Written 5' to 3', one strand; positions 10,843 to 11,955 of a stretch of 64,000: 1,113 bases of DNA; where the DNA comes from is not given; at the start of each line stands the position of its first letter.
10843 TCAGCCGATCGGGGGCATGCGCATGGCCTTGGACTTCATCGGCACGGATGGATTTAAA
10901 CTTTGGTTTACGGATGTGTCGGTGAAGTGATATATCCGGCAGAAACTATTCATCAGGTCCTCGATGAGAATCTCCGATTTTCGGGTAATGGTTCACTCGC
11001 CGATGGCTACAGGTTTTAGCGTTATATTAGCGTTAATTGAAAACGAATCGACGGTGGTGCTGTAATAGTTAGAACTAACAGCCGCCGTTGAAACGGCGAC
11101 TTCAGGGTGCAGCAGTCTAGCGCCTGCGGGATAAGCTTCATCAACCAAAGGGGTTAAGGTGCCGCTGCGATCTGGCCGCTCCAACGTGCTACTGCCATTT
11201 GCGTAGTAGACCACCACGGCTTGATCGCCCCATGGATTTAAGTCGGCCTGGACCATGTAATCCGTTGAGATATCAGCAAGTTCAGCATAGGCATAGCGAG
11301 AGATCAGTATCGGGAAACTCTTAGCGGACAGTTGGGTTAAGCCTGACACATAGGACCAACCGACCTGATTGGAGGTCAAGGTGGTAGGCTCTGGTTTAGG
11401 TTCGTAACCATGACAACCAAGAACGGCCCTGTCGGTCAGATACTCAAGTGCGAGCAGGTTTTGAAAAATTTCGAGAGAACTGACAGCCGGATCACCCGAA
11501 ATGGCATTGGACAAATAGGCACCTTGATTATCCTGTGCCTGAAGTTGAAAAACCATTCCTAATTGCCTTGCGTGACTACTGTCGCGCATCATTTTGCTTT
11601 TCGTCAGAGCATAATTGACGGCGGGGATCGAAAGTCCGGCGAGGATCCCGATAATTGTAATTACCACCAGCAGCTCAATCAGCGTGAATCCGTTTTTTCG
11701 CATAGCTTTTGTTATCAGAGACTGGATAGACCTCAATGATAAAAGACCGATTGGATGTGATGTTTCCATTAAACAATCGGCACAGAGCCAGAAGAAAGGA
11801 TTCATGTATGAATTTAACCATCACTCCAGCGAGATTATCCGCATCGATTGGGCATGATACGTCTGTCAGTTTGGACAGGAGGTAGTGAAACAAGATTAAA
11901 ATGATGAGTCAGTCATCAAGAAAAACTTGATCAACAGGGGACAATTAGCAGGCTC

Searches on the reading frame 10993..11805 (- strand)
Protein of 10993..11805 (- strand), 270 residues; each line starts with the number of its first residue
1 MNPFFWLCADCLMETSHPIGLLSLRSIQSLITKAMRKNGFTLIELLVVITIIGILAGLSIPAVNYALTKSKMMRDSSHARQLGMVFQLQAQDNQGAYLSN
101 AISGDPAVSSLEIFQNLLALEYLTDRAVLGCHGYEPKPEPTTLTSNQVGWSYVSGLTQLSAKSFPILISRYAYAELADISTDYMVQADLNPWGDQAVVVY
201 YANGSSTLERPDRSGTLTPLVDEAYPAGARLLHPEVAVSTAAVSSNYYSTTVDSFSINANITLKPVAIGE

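Call 57: search_protein_families(library=pfam, proteins=[window:10993-11805:-], max_evalue=0.01)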
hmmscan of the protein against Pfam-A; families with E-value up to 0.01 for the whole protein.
window:10993-11805:- (270 aa): 1 family
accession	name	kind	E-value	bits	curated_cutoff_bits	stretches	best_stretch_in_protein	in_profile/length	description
PF07963.17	N_methyl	-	2.4e-08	33.7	21.2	1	35-58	2-25/27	Prokaryotic N-terminal methylation motif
